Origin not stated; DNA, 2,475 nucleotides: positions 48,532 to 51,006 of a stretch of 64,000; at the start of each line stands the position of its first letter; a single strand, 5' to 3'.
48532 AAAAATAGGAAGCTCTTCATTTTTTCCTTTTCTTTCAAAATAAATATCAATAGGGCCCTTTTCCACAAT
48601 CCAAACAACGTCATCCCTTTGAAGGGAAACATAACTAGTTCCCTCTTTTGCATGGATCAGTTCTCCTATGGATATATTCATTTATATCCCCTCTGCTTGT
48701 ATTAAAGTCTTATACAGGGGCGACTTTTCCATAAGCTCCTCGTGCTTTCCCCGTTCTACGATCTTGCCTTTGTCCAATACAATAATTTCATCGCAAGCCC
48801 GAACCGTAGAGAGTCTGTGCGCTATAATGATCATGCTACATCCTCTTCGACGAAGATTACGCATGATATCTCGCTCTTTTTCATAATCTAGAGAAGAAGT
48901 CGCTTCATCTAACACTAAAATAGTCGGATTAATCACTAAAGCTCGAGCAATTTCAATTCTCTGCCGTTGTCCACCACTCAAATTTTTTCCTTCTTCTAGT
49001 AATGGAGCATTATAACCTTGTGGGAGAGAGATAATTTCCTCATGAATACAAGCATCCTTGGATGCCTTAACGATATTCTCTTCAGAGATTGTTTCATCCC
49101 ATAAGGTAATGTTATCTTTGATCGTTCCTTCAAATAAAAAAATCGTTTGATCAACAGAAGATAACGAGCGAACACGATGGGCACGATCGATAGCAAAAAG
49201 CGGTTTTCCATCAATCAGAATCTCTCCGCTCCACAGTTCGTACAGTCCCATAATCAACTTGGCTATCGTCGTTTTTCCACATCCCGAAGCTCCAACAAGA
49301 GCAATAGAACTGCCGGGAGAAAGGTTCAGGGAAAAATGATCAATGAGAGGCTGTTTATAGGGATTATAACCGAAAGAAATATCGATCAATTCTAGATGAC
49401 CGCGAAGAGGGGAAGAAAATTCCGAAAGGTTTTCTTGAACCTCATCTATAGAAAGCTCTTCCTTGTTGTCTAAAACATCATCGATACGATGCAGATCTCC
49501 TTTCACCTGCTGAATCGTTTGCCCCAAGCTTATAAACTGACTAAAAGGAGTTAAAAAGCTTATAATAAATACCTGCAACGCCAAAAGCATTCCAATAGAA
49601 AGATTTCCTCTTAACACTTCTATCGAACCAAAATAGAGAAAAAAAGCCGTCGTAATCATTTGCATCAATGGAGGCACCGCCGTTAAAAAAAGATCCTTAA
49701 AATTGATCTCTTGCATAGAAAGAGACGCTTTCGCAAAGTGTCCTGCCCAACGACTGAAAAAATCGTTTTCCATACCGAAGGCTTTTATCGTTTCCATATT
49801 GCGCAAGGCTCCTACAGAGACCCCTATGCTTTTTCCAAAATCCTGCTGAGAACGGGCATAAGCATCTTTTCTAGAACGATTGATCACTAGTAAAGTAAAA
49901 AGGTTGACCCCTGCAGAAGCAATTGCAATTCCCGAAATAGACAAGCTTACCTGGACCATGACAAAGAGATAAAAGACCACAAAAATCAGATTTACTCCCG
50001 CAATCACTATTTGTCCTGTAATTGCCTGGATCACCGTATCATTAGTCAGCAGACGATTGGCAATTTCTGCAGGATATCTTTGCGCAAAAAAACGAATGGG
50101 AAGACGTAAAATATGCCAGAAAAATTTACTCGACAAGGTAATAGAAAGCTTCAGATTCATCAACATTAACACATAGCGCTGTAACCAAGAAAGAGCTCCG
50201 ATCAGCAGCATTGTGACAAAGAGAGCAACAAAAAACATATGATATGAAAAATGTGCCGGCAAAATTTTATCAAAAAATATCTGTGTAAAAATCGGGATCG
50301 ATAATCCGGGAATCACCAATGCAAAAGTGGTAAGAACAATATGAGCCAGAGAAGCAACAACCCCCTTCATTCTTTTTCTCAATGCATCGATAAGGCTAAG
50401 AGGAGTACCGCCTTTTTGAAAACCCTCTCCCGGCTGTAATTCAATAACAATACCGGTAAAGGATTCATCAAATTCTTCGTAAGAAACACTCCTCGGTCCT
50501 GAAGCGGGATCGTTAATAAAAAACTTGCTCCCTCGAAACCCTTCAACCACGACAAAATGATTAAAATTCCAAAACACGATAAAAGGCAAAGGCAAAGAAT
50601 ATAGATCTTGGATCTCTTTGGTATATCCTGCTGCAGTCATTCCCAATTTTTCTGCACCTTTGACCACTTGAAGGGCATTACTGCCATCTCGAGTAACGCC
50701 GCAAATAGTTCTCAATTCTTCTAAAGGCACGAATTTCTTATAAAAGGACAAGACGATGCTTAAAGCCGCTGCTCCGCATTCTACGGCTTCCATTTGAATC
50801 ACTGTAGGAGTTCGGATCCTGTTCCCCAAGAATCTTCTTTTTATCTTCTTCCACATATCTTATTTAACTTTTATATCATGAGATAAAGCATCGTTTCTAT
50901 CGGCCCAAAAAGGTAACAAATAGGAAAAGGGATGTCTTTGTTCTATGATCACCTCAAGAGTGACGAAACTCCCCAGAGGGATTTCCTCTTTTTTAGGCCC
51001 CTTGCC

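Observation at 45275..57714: A TetR/TolC/MFP/RND pump and an NHLP-type C39 bacteriocin exporter fused in one 12.4 kb gene string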

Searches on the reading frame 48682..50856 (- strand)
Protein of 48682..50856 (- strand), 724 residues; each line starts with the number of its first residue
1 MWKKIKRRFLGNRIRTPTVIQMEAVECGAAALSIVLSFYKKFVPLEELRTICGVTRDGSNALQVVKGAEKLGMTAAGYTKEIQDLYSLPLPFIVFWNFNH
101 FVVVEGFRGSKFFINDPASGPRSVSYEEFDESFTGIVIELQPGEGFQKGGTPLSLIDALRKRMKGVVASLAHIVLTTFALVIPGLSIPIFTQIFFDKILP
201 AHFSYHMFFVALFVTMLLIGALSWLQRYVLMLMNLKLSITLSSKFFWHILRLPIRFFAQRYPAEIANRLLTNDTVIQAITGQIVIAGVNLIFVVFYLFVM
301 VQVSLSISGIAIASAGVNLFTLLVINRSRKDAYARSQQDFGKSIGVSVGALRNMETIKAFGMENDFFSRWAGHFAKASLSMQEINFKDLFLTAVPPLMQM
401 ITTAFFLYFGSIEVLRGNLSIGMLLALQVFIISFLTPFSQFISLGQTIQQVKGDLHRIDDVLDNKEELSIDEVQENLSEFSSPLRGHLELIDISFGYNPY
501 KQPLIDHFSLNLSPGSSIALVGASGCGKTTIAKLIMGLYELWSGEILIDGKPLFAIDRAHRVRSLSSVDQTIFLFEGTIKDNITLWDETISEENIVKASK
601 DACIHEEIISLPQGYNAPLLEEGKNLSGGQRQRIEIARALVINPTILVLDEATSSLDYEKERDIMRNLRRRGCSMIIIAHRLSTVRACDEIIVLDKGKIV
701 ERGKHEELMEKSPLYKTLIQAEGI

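Call 4: search_protein_families(library=ncbifam, proteins=[window:48682-50856:-], max_evalue=0.01)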
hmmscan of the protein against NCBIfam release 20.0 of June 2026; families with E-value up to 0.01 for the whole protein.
window:48682-50856:- (724 aa): 190 families (the best 25 are shown)
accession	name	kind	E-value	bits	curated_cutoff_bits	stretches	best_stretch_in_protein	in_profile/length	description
TIGR03796.1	NHLM_micro_ABC1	equivalog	2.2e-284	945.1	853.3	1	15-720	1-710/710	NHLP family bacteriocin export ABC transporter peptidase/permease/ATPase subunit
TIGR01846.1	type_I_sec_HlyB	subfamily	5.3e-126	421.6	725.55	1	30-720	3-690/694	type I secretion system permease/ATPase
TIGR01193.1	bacteriocin_ABC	subfamily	9.8e-105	351.6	523.85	1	21-720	1-707/708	peptide cleavage/export ABC transporter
TIGR03375.1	type_I_sec_LssB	subfamily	8e-103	345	693.1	1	31-711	6-691/696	type I secretion system permease/ATPase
TIGR03797.1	NHLM_micro_ABC2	equivalog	1.4e-96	324.5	709.4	1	152-720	120-683/686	NHLP bacteriocin export ABC transporter permease/ATPase subunit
TIGR02204.1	MsbA_rel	hypoth_equivalog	3.7e-94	316.4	780.4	1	185-719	35-572/576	ABC transporter, permease/ATP-binding protein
TIGR00958.1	3a01208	subfamily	5.7e-90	302.6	874.6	1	176-719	169-711/711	antigen peptide transporter 2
TIGR02203.1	MsbA_lipidA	equivalog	2.6e-88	296.9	602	1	171-719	14-566/572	lipid A export permease/ATP-binding protein MsbA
NF045513.1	HepA_fam_ABC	equivalog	1.3e-81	274.9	725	1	210-711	99-598/610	heterocyst formation ABC transporter subunit HepA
NF052233.1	CphA_assoc_ABC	equivalog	8.9e-80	269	880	1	173-721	194-742/766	cyanophycin metabolism-associated ABC transporter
TIGR01842.1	type_I_sec_PrtD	subfamily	2.3e-79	267.4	510.15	1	169-711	7-543/544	type I secretion system permease/ATPase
NF008381.0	PRK11176.1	equivalog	1.5e-74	251.5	867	1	208-719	67-576/582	lipid A ABC transporter ATP-binding protein/permease MsbA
NF008055.0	PRK10789.1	equivalog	5.2e-66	223.3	845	1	174-718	27-567/590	SmdA family multidrug ABC transporter permease/ATP-binding protein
NF010178.0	PRK13657.1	equivalog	2.5e-65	221.1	733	1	239-724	89-572/588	glucan ABC transporter ATP-binding protein/ permease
NF045998.1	cleave_ABC_plasm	equivalog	2.1e-64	218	500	1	21-664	2-641/673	Mbov_0121 family peptidase domain-containing ABC transporter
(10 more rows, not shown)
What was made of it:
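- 48682..50856 (-): C39 peptidase / permease / ATPase exporter subunit (724 aa). TIGR03796 scores 945.1 bits against a cutoff of 853.3 (call 4).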

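Call 5: search_protein_families(library=pfam, proteins=[window:48682-50856:-], max_evalue=0.01)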
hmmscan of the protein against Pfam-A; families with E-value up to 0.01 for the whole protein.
window:48682-50856:- (724 aa): 5 families
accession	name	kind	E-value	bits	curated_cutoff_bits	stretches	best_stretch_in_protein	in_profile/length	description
PF03412.21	Peptidase_C39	-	1.7e-34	119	22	1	16-143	2-131/133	Peptidase C39 family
PF00005.33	ABC_tran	-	5.9e-29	101.8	25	1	506-654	2-137/137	ABC transporter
PF00664.28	ABC_membrane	-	1.2e-27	97.8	28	1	184-437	15-273/274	ABC transporter transmembrane region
PF02463.25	SMC_N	-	1.9e-05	24.6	40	1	604-694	132-211/220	RecF/RecN/SMC N terminal domain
PF13401.12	AAA_22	-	0.0025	18.6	27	0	516-656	6-96/130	AAA domain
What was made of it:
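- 48682..50856 (-): Peptidase_C39, ABC_membrane and ABC_tran domains are present (call 5).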

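Call 73: search_solved_structures(query=window:48682-50856:-, max_evalue=1e-40, show_alignments=1)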
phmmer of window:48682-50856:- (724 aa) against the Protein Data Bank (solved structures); distinct sequences matched with E-value up to 1e-40: 231 (the best 60 are shown).
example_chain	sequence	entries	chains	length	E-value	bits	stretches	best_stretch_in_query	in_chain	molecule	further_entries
7niu_A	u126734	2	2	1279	1.3e-104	354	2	240-720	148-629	Isoform 2 of Phosphatidylcholine translocator ABCB4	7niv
7qkr_A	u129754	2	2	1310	1.5e-104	353.8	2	231-724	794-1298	Plasma membrane ATP-binding cassette transporter required for the export of a-factor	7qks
6qee_A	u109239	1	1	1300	3.1e-104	352.7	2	299-720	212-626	ABCB1HM-EQ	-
6s7p_A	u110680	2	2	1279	8.5e-104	351.3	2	240-720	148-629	Phosphatidylcholine translocator ABCB4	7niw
9nfi_A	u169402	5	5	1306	1.1e-103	351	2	188-720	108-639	Permeability Glycoprotein (P-gp)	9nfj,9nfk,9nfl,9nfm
6qex_A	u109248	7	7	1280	5.1e-103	348.7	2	244-719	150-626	Multidrug resistance protein 1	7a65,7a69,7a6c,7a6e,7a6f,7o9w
8gmg_A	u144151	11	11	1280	5.6e-103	348.6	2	244-719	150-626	ATP-dependent translocase ABCB1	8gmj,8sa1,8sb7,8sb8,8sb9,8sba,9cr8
6ujw_A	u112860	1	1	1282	6.8e-103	348.3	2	242-720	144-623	ATP-dependent translocase ABCB1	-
8sa0_A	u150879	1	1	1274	6.9e-103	348.3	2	244-719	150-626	ATP-dependent translocase ABCB1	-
4m2s_A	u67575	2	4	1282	8.2e-103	348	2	242-720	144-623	Multidrug resistance protein 1A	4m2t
4q9h_A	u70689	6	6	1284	8.3e-103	348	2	242-720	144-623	Multidrug resistance protein 1A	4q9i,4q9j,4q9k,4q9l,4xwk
5kpi_A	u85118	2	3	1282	8.3e-103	348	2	242-720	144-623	Multidrug resistance protein 1A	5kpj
8y6h_A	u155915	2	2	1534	8.4e-103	348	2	244-719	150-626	ATP-dependent translocase ABCB1,mNeonGreen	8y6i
4ksb_A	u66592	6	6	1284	8.4e-103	348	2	242-720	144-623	Multidrug resistance protein 1A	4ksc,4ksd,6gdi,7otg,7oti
3g60_A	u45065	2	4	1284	8.4e-103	348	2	242-720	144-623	Multidrug resistance protein 1a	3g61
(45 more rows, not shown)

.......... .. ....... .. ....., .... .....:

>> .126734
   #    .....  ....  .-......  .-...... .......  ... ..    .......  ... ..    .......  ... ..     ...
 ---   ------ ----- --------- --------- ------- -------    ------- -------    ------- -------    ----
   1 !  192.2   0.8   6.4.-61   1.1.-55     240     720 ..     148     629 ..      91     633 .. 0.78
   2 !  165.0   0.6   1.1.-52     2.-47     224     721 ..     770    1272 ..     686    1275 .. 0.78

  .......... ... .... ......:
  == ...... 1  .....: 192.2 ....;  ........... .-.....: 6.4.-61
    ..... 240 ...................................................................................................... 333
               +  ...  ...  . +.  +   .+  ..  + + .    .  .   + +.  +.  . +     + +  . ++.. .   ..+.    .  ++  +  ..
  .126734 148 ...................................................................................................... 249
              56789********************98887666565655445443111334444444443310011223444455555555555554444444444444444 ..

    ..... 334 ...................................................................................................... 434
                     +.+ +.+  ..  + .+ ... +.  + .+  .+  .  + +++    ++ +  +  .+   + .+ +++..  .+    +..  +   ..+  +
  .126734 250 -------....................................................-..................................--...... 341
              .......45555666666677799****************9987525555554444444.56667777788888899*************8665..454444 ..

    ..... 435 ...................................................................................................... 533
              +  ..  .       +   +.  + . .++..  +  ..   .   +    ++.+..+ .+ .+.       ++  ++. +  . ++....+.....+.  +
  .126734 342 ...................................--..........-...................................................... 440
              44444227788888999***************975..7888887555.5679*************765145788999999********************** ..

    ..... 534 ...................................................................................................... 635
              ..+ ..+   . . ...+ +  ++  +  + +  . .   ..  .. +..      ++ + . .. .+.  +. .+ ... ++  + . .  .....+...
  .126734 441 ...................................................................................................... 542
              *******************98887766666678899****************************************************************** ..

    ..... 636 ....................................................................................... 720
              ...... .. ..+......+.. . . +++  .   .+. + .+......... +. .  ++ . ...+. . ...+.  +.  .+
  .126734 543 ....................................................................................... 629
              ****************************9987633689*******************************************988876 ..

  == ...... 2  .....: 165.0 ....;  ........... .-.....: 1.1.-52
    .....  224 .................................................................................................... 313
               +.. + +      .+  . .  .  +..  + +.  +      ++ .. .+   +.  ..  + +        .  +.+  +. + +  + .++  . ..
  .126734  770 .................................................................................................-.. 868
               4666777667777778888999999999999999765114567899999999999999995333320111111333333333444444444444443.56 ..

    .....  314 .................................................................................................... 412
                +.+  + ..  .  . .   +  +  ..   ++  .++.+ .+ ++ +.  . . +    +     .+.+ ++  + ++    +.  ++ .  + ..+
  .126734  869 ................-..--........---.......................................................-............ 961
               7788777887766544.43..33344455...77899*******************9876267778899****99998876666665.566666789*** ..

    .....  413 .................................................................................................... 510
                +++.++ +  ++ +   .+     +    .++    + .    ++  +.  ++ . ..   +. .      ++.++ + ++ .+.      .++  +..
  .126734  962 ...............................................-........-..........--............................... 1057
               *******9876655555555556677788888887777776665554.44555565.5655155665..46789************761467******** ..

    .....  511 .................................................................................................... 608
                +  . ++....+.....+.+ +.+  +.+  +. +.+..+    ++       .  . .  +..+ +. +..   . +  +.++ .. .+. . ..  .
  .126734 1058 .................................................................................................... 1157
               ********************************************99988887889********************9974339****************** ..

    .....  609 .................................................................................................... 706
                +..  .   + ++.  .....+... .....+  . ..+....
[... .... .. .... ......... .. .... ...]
